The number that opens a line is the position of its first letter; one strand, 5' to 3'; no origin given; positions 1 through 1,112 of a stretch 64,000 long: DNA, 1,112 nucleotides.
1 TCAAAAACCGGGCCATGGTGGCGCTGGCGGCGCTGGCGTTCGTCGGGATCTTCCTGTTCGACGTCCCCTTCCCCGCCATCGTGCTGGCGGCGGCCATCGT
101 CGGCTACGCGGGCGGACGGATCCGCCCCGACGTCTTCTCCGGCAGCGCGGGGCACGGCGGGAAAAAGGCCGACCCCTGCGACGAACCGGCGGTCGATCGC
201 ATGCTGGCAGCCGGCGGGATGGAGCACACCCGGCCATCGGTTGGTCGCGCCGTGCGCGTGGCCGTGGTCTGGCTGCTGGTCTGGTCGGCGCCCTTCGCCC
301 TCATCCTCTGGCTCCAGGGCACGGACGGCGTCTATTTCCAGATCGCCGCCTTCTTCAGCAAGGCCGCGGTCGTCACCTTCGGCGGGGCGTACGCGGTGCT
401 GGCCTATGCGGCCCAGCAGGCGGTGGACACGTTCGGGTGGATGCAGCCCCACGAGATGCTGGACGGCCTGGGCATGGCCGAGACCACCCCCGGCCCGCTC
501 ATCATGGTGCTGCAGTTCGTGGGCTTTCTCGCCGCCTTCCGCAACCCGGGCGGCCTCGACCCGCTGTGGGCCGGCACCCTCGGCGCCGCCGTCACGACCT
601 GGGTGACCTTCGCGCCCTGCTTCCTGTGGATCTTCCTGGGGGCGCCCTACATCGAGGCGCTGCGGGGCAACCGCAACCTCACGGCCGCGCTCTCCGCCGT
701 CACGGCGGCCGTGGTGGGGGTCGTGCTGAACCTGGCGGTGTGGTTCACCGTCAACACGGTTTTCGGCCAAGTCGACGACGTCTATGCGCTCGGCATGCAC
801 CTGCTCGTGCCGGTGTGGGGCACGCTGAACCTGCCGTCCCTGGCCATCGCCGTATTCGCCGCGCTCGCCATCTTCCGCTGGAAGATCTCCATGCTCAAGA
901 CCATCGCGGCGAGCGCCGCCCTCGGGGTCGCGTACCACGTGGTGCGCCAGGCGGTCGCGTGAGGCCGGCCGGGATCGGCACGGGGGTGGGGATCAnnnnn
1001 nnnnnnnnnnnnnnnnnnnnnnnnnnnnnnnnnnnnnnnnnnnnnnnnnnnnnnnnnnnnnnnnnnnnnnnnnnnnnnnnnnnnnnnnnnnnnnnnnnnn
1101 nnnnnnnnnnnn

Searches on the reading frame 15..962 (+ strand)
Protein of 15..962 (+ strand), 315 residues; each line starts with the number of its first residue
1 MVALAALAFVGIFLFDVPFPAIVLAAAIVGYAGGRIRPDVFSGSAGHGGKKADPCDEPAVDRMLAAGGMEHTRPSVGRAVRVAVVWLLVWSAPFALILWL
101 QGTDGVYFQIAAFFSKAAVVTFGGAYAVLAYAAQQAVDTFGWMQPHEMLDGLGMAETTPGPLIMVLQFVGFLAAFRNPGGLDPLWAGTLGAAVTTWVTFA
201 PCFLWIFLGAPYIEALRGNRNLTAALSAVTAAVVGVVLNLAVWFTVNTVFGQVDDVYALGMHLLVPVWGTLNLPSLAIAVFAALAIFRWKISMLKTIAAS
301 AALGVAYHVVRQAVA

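Call 57: search_protein_families(library=pfam, proteins=[window:15-962:+], max_evalue=1e-8)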
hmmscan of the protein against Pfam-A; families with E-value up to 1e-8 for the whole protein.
window:15-962:+ (315 aa): 1 family
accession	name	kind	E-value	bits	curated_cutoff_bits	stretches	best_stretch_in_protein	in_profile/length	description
PF02417.20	Chromate_transp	-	3.8e-34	118.6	28.6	1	108-305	1-166/166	Chromate transporter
